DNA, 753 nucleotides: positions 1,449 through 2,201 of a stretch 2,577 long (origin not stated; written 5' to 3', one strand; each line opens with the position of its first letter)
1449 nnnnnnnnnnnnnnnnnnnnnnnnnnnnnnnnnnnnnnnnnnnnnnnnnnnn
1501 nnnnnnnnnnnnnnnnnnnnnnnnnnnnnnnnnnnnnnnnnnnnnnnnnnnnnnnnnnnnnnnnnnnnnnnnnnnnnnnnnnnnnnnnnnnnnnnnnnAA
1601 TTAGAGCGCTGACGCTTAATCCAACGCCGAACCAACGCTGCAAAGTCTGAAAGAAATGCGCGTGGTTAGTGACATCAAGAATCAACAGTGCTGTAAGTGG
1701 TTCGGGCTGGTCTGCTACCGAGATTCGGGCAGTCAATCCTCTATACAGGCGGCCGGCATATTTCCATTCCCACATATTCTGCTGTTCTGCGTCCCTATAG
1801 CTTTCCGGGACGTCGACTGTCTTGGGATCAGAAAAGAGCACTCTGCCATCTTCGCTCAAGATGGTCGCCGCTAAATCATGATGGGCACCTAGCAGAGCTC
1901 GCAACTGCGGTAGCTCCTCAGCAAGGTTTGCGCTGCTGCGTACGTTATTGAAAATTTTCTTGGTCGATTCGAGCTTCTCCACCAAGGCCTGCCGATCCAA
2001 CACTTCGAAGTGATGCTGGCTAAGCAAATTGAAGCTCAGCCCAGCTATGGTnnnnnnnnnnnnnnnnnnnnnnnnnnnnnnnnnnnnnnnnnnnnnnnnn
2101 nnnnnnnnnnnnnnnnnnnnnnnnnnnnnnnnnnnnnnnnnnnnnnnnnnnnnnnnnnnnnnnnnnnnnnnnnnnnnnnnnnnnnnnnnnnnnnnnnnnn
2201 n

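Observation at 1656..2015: His-rich motifs at both membrane-proximal ends of the periplasmic sensor domain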

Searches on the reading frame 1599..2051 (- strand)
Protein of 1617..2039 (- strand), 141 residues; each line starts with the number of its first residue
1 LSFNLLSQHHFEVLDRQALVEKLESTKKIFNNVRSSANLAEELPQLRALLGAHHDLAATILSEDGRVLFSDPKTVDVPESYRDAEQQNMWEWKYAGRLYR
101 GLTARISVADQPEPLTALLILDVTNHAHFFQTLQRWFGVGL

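Call 5: search_solved_structures(query=window:1617-2039:-, max_evalue=10, show_alignments=5)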
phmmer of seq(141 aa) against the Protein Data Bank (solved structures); distinct sequences matched with E-value up to 10: 0.
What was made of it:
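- Tried and rejected: No hit even at E ≤ 10 (call 5).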

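Call 33: predict_structure(alignment_id=A1)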
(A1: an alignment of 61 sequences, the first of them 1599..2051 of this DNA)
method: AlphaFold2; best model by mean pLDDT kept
length: 151 residues; sequences in the alignment: 61
mean_pLDDT: 93.2   pTM: 0.85
mean pLDDT of the five models: 93.2, 92.9, 92.3, 92.0, 91.2
residues with pLDDT >= 90: 130; 70-90: 21; 50-70: 0; < 50: 0
segments of 3 or more residues with pLDDT < 50: none
pLDDT, mean of each block of 10 residues (from residue 1): 91 95 97 90 91 93 95 91 87 93 96 93 97 95 94 96
secondary structure, 60 per line:
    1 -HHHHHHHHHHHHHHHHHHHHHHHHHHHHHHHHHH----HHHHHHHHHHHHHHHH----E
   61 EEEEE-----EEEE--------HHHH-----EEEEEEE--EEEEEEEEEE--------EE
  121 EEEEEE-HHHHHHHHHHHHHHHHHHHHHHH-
elements in order: H2-35 H40-55 E60-65 E71-74 H83-86 E92-98 E101-110 E119-126 H128-150
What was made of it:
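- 2022..2090 (-): TM1, about residues 12-34. The helix continues into the periplasm in the AF2 model (call 33).
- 1638..2021 (-): Periplasmic sensor domain, about residues 35-162, PDC/PAS-like fold. AF2 model pLDDT 93.2 (call 33).
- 1569..1637 (-): TM2, about residues 163-185. The C-terminal helix of the model spans residues 152-174 (call 33).
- On CusS-type periplasmic sensor domain (Pfam PF21085): AF2 pLDDT 93.2 (call 33).
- Checked: It shows long terminal helices (residues 26-59 and 152-174) around a five-stranded sheet (call 33).
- Both motifs are helical in the model (call 33).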

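Call 36: fold_search(model_id=the predicted structure, library=pdb)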
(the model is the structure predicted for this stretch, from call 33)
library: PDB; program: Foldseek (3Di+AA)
matches with E <= 10: 1216; with E <= 0.001: 5
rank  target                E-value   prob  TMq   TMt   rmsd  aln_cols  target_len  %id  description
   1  5ku5_B                9.3e-05  1.00  0.59  0.61   7.1       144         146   14  Crystal Structure of CusS Sensor Domain with Silver Bound (released 2016-09-14)
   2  9a5d_A                3.1e-04  1.00  0.76  0.22   3.9       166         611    8  Integrative model of WALK-YYCH by crosslinking MS and deep learning (released 2024-09-18)
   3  5gpo_B                3.9e-04  1.00  0.39  0.47  10.6       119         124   22  The sensor domain structure of the zinc-responsive histidine kinase CzcS from Pseudomonas Aeruginosa (released 2017-08-09)
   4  7jl6_A                6.4e-04  1.00  0.39  0.55   3.4        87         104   14  Heme binding to SrrB PAS domain plays a role in redox regulation of S. aureus SrrAB two-component system (released 2021-08-04)
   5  9rc2                  7.6e-04  1.00  0.42  0.29   7.5       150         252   14  DvhD, periplasmic domain (released 2026-03-04)
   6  5gpo_A                1.0e-03  1.00  0.38  0.46  10.4       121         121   21  The sensor domain structure of the zinc-responsive histidine kinase CzcS from Pseudomonas Aeruginosa (released 2017-08-09)
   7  7jl6_B                1.2e-03  1.00  0.36  0.57   3.6        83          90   11  Heme binding to SrrB PAS domain plays a role in redox regulation of S. aureus SrrAB two-component system (released 2021-08-04)
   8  6zj8_A                1.2e-03  1.00  0.42  0.45   7.2       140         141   14  Structure of the PAS domain from Bordetella pertussis BvgS (released 2020-11-11)
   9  4ew7                  1.3e-03  1.00  0.38  0.49   6.3       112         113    8  The crystal structure of conjugative transfer PAS_like domain from Salmonella enterica subsp. enterica serovar Typhimuri (released 2012-09-12)
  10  6zj8_E                1.7e-03  1.00  0.42  0.46   6.8       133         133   14  Structure of the PAS domain from Bordetella pertussis BvgS (released 2020-11-11)
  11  3cax                  2.1e-03  1.00  0.40  0.19   4.8       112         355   10  Crystal structure of uncharacterized protein PF0695 (released 2008-03-18)
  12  7prq_B                2.1e-03  1.00  0.44  0.24   4.5       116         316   16  Structure of the ligand binding domain of the PctD (PA4633) chemoreceptor of Pseudomonas aeruginosa PAO1 in complex wi (released 2022-05-11)
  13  4zr7_B                2.7e-03  1.00  0.54  0.68   3.1       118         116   11  The structure of a domain of a functionally unknown protein from Bacillus subtilis subsp. subtilis str. 168 (released 2015-05-27)
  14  3cwf_B                2.7e-03  1.00  0.42  0.54   4.9       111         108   21  Crystal structure of PAS domain of two-component sensor histidine kinase (released 2008-05-06)
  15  4ywz_B                3.2e-03  1.00  0.60  0.62   4.1       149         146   11  Crystal structure of the extracellular receptor domain of the essential sensor kinase WalK from Staphylococcus aureus (released 2016-03-30)
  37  4xmr_B                9.5e-03  0.89  0.37  0.25   8.4       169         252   14  Crystal structure of the sensory domain of the Campylobacter jejuni chemoreceptor Tlp3 (CcmL) with isoleucine bound. (released 2015-11-04)
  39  7dud_A                1.1e-02  1.00  0.52  0.53   5.4       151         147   10  Crystal Structure of erWalK (released 2022-01-19)
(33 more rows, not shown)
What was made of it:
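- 1638..2021 (-): The best PDB fold match is 5ku5_B, the CusS sensor with Ag bound, at E 9.3e-5 and TM about 0.6 (call 36).
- On CusS-type periplasmic sensor domain (Pfam PF21085): The top PDB match is 5ku5_B at E 9.3e-5, probability 1.00, TM 0.59/0.61 (call 36).
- AF2 model at pLDDT 93 whose best PDB match is the CusS sensor 5ku5_B (calls 33, 36).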

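Call 39: search_solved_structures(query=A2, max_evalue=1, show_alignments=3)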
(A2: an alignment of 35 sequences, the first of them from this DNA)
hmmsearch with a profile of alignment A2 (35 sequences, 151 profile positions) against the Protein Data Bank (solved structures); distinct sequences matched with E-value up to 1: 8.
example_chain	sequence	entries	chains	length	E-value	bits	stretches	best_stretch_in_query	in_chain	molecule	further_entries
5ku5_A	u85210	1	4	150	3.1e-06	30.3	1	11-86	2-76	Sensor kinase CusS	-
5gpo_A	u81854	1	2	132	6.7e-05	25.9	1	20-124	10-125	Sensor protein CzcS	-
5wq0_D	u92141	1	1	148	0.072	16.1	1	37-85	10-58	Stage 0 sporulation protein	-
5wq0_B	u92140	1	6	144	0.096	15.7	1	38-85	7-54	Stage 0 sporulation protein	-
8fck_A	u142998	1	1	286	0.38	13.7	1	28-87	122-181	HAUS augmin-like complex subunit 1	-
8at2_B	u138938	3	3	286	0.46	13.5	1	28-87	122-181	HAUS augmin-like complex subunit 1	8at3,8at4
4bts_A3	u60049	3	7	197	0.57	13.2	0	16-41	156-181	40S RIBOSOMAL PROTEIN RPS7E | RPS7E | eS7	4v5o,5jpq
1t6a_A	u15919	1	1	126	0.8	12.7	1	63-126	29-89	RBSTP2229 gene product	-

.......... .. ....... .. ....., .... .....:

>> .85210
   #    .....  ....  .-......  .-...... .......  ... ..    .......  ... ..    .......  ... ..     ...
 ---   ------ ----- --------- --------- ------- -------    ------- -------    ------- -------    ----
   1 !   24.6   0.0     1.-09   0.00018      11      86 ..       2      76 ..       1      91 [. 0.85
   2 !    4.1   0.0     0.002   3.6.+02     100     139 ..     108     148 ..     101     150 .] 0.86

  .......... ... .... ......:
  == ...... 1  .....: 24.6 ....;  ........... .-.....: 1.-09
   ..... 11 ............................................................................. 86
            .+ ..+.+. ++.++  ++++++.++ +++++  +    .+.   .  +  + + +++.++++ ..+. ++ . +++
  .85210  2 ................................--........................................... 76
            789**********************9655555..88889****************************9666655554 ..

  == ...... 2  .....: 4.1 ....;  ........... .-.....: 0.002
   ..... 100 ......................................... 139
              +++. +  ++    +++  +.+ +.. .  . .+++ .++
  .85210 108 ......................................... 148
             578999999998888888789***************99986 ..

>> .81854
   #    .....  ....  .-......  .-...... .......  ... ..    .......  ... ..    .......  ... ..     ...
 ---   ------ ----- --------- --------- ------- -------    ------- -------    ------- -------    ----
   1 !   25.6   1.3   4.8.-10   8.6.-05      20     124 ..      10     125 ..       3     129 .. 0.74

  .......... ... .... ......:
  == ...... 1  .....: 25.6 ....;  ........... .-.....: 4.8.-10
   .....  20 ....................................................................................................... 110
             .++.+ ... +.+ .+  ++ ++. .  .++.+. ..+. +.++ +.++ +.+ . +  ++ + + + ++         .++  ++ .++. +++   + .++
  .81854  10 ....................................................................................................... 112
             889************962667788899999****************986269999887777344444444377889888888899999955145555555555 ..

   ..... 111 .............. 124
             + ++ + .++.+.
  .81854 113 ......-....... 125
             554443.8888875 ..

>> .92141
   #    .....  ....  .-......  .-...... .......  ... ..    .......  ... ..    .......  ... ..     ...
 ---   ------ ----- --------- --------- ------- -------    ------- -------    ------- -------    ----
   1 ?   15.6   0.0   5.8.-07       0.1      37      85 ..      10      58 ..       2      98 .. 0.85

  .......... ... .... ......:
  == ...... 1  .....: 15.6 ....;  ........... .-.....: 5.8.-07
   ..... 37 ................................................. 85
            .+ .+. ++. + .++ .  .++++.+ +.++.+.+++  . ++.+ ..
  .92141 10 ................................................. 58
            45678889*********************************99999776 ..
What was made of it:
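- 1638..2021 (-): The sensor profile hits 5ku5_A at E 3e-6 (call 39).
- Closest known: Pseudomonas aeruginosa CzcS sensor. Same: It shares the conserved His of the 'GH' motif and the conserved Trp (call 39).
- Tried and rejected: A 35-sequence profile was needed to reach 5ku5_A (call 39).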

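Call 45: search_dna_similar(query=window:1617-2039:-, collection=plasmids, mode=protein, max_evalue=0.001, max_rows=40, rows=spread)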
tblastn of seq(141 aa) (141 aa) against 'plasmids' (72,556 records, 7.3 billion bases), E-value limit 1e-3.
Records with a match: 124; places in all: 133; records where one place covers at least 80% of the query: 124.
Best place of each record, by identity: 60-80% 6; <60% 118.
By first word of the organism name: Acinetobacter 79; Pseudomonas 41; Acidovorax 1; Stutzerimonas 1; Comamonadaceae 1; Sphaerotilus 1.
By predicted mobility (MOB-suite, as given by PLSDB): mobilizable 68; non-mobilizable 34; conjugative 22.
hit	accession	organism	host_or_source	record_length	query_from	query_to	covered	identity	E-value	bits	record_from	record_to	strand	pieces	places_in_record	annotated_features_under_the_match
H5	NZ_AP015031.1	Pseudomonas putida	-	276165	1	141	100%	73.0%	3e-65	221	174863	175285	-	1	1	heavy metal sensor histidine kinase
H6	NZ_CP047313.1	Pseudomonas putida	whole organism,soil sample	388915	1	141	100%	73.0%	3e-65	221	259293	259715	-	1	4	heavy metal sensor histidine kinase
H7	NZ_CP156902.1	Pseudomonas kurunegalensis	Homo sapiens,stool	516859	1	141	100%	54.9%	5e-44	160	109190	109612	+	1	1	heavy metal sensor histidine kinase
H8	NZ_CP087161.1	Pseudomonas sp. CIP-10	-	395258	1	141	100%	53.2%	6e-44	159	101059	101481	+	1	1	heavy metal sensor histidine kinase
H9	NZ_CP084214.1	Pseudomonas amygdali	Hibiscus rosa-sinensis,Leaves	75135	1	141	100%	51.1%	3e-43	157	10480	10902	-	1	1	heavy metal sensor histidine kinase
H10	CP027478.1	Pseudomonas koreensis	Cultured bacterium isolated from ...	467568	1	141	100%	51.1%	3e-42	155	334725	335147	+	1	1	none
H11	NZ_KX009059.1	Pseudomonas syringae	Actinidia,Bay of Plenty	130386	4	141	98%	50.7%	5e-35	134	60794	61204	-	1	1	heavy metal sensor histidine kinase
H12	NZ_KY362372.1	Pseudomonas syringae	mango buds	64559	1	137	97%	46.8%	3e-30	120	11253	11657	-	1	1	heavy metal sensor histidine kinase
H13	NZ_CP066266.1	Pseudomonas syringae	Prunus avium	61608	1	137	97%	46.8%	9e-30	119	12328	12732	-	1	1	heavy metal sensor histidine kinase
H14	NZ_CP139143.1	Pseudomonas sp. HR96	single cell,Flower of Prunus persica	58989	1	137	97%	46.8%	1e-29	119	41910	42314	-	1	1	heavy metal sensor histidine kinase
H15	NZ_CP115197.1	Pseudomonas aeruginosa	Homo sapiens,culture samples from human ...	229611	1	141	100%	44.7%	2e-33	129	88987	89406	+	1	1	heavy metal sensor histidine kinase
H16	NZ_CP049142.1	Pseudomonas nitroreducens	monoculture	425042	1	141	100%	44.7%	1e-31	125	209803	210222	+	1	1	heavy metal sensor histidine kinase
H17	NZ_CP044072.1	Pseudomonas oryzihabitans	Homo sapiens,clinical isolate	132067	1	137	97%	43.1%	3e-28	115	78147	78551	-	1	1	heavy metal sensor histidine kinase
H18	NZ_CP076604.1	Acinetobacter schindleri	cell culture,marine mud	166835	1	141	100%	31.5%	4e-9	60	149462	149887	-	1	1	heavy metal sensor histidine kinase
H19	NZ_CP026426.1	Acinetobacter sp. ACNIH1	-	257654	1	141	100%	31.5%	5e-9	60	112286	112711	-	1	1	heavy metal sensor histidine kinase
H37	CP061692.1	Acinetobacter seifertii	Homo sapiens,blood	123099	6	141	96%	26.6%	4e-6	52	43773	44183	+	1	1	heavy metal sensor histidine kinase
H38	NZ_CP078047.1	Acinetobacter lwoffii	whole organism,bedside rail in hospital ...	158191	6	141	96%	26.6%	4e-6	52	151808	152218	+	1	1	heavy metal sensor histidine kinase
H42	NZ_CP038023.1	Acinetobacter radioresistens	bacterial culture,soil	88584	6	135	92%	25.8%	4e-6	52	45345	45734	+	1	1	heavy metal sensor histidine kinase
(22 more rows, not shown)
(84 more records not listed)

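Call 47: get_annotated_region(hit=H12, flank=7000)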
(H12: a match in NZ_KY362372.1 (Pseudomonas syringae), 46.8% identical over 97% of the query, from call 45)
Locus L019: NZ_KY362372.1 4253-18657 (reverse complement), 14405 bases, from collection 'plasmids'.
description: Pseudomonas syringae pv. syringae strain UMAF0170 plasmid pPs0170, complete sequence
organism: Pseudomonas syringae (NCBI taxid 321)
taxonomy: Bacteria; Pseudomonadota; Gammaproteobacteria; Pseudomonadales; Pseudomonadaceae; Pseudomonas; Pseudomonas syringae
host: -; source: mango buds; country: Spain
typing (MOB-suite, as given by PLSDB): conjugative; replicon rep_cluster_283; relaxase MOBP; mating-pair formation MPF_T
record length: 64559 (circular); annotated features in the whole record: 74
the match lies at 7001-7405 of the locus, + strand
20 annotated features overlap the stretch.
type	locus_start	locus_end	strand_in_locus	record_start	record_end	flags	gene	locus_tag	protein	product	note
CDS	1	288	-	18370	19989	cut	-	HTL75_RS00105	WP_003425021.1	methyl-accepting chemotaxis protein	GO:0006935 - chemotaxis [Evidence IEA]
CDS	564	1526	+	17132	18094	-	-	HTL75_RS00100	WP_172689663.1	tyrosine-type recombinase/integrase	GO:0015074 - DNA integration [Evidence IEA]; GO:0006310 - DNA recombination [Evidence IEA]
CDS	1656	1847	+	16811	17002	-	-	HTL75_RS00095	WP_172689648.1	co-regulatory protein PtrA N-terminal domain-containing protein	-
CDS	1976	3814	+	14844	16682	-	-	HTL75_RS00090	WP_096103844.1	copper resistance system multicopper oxidase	GO:0006825 - copper ion transport [Evidence IEA]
predicted_resistance_gene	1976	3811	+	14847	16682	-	copA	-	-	laccase-like oxidase CopA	predicted by amrfinderplus; class COPPER; identity 99.51%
predicted_resistance_gene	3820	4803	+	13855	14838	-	copB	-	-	copper-binding protein CopB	predicted by amrfinderplus; class COPPER; identity 100.0%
CDS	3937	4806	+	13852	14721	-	-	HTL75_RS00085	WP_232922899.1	copper resistance protein B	GO:0006878 - intracellular copper ion homeostasis [Evidence IEA]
predicted_resistance_gene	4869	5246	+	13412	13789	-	copC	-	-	copper homeostasis periplasmic binding protein CopC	predicted by amrfinderplus; class COPPER; identity 100.0%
CDS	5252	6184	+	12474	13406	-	copD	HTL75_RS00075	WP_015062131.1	copper homeostasis membrane protein CopD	GO:0006825 - copper ion transport [Evidence IEA]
CDS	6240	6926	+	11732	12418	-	-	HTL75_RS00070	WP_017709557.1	heavy metal response regulator transcription factor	GO:0006355 - regulation of DNA-templated transcription [Evidence IEA]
predicted_resistance_gene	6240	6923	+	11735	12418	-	copR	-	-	heavy metal response regulator transcription factor CopR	predicted by amrfinderplus; class COPPER; identity 99.12%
CDS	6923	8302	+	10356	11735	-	-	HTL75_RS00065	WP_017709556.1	heavy metal sensor histidine kinase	GO:0000160 - phosphorelay signal transduction system [Evidence IEA]; GO:0016310 - phosphorylation [Evidence IEA]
CDS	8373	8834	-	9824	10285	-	-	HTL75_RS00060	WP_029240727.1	DUF411 domain-containing protein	-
CDS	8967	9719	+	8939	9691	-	-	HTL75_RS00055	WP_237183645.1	hypothetical protein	-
CDS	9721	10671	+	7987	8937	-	-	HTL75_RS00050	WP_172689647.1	tyrosine-type recombinase/integrase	GO:0015074 - DNA integration [Evidence IEA]; GO:0006310 - DNA recombination [Evidence IEA]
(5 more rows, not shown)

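Call 48: get_annotated_region(hit=H5, flank=7000)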
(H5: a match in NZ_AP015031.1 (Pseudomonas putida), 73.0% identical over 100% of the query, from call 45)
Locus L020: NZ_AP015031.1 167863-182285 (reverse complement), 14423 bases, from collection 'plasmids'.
description: Pseudomonas putida strain KF715 plasmid pKF715B, complete sequence
organism: Pseudomonas putida (NCBI taxid 303)
taxonomy: Bacteria; Pseudomonadota; Gammaproteobacteria; Pseudomonadales; Pseudomonadaceae; Pseudomonas; Pseudomonas putida
host: -; source: -; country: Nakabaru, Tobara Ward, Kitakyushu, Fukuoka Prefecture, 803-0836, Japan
typing (MOB-suite, as given by PLSDB): conjugative; replicon rep_cluster_402; relaxase MOBF; mating-pair formation MPF_F
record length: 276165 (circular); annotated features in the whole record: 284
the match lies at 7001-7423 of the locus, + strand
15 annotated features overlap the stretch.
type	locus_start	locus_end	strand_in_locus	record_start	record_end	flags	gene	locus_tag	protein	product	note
CDS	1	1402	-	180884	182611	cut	-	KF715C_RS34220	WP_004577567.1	ATP-binding protein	-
CDS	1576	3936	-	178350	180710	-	-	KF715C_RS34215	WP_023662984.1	heavy metal translocating P-type ATPase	-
CDS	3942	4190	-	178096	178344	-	-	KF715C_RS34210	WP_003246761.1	DUF2933 domain-containing protein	-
CDS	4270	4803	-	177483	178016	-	-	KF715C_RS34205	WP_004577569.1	cupredoxin family protein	-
CDS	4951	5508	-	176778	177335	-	-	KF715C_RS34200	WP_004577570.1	plastocyanin/azurin family copper-binding protein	-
CDS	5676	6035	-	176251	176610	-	-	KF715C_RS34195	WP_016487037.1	co-regulatory protein PtrA N-terminal domain-containing protein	-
CDS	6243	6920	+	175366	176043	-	-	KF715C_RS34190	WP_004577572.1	heavy metal response regulator transcription factor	GO:0006355 - regulation of DNA-templated transcription [Evidence IEA]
CDS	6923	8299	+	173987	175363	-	-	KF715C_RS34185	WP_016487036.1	heavy metal sensor histidine kinase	GO:0000160 - phosphorelay signal transduction system [Evidence IEA]; GO:0016310 - phosphorylation [Evidence IEA]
CDS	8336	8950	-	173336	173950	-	-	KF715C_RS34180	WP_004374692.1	DUF6088 family protein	-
CDS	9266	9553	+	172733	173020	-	-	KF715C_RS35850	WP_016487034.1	hypothetical protein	-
CDS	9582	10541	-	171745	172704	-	-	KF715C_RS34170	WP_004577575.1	site-specific integrase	GO:0015074 - DNA integration [Evidence IEA]; GO:0006310 - DNA recombination [Evidence IEA]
CDS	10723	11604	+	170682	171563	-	-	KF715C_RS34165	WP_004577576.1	DNA-binding protein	-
CDS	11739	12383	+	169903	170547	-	-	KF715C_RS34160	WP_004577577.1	DUF6036 family nucleotidyltransferase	-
CDS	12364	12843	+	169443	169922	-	-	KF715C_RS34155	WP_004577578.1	hypothetical protein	-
CDS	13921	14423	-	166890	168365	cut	-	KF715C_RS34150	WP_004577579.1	DNA cytosine methyltransferase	-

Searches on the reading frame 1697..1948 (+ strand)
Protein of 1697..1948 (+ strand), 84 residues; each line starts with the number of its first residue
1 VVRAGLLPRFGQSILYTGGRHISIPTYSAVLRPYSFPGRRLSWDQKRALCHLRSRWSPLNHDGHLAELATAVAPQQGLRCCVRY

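Call 60: search_protein_families(library=pfam, proteins=[window:1697-1948:+], max_evalue=0.1)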
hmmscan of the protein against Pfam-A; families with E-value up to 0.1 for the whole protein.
window:1697-1948:+ (84 aa): 1 family
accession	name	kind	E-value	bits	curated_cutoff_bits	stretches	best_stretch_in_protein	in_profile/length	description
PF03735.19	ENT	-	0.073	13.6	28.5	1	26-69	11-53/71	ENT domain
